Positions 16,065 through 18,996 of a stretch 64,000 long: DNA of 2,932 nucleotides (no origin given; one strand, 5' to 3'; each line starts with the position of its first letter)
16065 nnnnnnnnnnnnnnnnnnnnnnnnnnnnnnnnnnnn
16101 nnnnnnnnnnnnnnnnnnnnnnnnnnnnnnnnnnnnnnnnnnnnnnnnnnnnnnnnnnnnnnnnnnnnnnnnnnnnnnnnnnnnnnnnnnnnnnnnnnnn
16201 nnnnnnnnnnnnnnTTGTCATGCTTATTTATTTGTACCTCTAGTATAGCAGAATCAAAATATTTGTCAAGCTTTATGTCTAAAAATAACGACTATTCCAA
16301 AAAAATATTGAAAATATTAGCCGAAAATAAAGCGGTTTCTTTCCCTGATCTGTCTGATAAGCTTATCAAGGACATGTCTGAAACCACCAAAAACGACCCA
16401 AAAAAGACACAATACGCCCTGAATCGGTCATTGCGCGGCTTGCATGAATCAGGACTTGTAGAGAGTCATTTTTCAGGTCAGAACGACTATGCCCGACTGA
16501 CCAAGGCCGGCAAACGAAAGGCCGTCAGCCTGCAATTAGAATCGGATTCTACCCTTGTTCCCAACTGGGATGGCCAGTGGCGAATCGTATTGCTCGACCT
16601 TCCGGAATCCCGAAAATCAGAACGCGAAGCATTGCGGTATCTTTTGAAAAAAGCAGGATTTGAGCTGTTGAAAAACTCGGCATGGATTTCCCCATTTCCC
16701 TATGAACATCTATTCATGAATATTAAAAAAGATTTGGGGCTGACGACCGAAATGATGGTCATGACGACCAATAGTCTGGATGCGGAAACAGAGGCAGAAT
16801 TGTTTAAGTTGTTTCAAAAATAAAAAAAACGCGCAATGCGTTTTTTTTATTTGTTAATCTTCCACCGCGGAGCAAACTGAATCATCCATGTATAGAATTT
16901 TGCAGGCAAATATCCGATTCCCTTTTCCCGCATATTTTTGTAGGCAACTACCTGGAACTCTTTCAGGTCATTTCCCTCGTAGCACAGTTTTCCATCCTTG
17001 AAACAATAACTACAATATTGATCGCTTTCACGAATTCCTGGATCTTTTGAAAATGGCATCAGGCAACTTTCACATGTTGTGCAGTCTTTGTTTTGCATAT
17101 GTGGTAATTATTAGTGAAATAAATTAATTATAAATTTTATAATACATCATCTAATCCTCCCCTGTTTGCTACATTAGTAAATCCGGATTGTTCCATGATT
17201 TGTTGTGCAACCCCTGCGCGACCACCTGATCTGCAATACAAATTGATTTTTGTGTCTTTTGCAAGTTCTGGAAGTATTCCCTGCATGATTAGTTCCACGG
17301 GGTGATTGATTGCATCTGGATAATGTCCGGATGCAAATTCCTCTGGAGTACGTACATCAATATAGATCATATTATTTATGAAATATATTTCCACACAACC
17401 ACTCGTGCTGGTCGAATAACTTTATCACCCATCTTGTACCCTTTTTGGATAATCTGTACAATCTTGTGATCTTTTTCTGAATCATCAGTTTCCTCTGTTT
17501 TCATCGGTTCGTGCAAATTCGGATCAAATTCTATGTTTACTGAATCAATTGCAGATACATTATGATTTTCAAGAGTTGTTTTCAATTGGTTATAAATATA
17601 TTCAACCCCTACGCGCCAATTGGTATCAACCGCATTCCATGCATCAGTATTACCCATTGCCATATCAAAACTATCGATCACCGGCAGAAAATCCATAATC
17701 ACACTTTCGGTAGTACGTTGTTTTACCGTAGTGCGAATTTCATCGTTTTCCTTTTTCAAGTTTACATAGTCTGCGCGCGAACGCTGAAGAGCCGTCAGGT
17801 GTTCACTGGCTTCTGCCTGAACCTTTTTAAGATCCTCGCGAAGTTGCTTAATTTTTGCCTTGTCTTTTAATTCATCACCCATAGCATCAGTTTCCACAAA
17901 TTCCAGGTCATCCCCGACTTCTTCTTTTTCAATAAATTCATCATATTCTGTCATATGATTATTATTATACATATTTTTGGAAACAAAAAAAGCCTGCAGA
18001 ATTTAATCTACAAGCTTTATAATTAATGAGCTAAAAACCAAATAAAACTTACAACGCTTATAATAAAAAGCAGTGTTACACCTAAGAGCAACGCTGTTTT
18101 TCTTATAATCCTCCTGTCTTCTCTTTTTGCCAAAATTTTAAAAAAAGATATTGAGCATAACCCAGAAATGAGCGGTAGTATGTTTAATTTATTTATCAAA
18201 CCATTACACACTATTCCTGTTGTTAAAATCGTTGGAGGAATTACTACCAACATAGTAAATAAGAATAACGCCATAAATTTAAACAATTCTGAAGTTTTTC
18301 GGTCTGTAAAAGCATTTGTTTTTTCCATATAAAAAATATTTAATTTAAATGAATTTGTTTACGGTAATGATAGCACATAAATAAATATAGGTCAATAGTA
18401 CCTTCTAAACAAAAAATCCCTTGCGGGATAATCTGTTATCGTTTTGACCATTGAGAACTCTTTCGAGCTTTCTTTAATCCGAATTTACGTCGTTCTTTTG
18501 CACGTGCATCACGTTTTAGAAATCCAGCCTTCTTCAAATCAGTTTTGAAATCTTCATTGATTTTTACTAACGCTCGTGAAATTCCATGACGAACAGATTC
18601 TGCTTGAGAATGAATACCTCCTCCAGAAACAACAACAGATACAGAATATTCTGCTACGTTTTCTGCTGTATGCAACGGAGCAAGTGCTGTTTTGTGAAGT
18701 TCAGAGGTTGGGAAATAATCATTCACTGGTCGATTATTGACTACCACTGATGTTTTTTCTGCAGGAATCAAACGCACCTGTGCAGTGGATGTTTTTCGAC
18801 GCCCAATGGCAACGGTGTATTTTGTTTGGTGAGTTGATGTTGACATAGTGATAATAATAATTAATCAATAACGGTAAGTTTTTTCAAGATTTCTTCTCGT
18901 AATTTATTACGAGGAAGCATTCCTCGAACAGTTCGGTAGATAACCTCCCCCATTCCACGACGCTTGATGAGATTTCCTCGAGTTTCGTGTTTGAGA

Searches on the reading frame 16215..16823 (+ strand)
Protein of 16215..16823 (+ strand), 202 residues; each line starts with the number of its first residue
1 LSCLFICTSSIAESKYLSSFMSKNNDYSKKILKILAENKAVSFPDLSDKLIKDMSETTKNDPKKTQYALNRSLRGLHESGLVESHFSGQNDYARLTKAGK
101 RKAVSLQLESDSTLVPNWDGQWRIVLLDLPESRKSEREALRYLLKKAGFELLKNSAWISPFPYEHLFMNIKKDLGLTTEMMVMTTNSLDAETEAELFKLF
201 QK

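Call 67: search_protein_families(library=pfam, proteins=[window:16215-16823:+], max_evalue=0.01)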
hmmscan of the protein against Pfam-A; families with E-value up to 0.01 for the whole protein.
window:16215-16823:+ (202 aa): 2 families
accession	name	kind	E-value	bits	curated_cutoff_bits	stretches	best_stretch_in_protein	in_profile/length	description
PF20803.2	PaaX_M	-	2e-20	73.1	24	1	117-196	3-82/83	PaaX protein central Cas2-like domain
PF22665.2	DUF6293_C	-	0.0004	21.2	27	1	28-101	14-96/101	DUF6293 C-terminal winged helix domain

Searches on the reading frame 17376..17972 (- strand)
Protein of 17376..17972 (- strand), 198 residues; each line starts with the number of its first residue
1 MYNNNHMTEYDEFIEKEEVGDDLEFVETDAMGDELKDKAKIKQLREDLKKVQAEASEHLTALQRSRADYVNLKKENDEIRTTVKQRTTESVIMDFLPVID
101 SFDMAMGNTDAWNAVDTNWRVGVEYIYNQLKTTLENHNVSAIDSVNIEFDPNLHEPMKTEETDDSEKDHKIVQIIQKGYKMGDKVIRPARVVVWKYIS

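Call 67: search_protein_families(library=pfam, proteins=[window:17376-17972:-], max_evalue=0.01)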
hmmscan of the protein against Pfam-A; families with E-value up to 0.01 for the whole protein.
window:17376-17972:- (198 aa): 2 families
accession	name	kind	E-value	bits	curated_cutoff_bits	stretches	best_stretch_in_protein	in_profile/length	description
PF01025.24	GrpE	-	2.5e-41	141.5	25.8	1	34-194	6-164/165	GrpE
PF25541.1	TBCA_PH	-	0.0021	18.2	27.8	1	38-88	63-113/139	PH domain-containing proteins, TBCA domain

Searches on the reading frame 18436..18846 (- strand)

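Call 67: search_protein_families(library=pfam, proteins=[window:18436-18846:-], max_evalue=0.01)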
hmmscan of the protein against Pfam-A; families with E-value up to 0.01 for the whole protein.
window:18436-18846:- (136 aa): 1 family
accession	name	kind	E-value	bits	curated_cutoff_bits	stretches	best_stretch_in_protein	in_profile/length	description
PF00380.25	Ribosomal_S9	-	2.1e-41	141.6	22.5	1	15-136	1-121/121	Ribosomal protein S9/S16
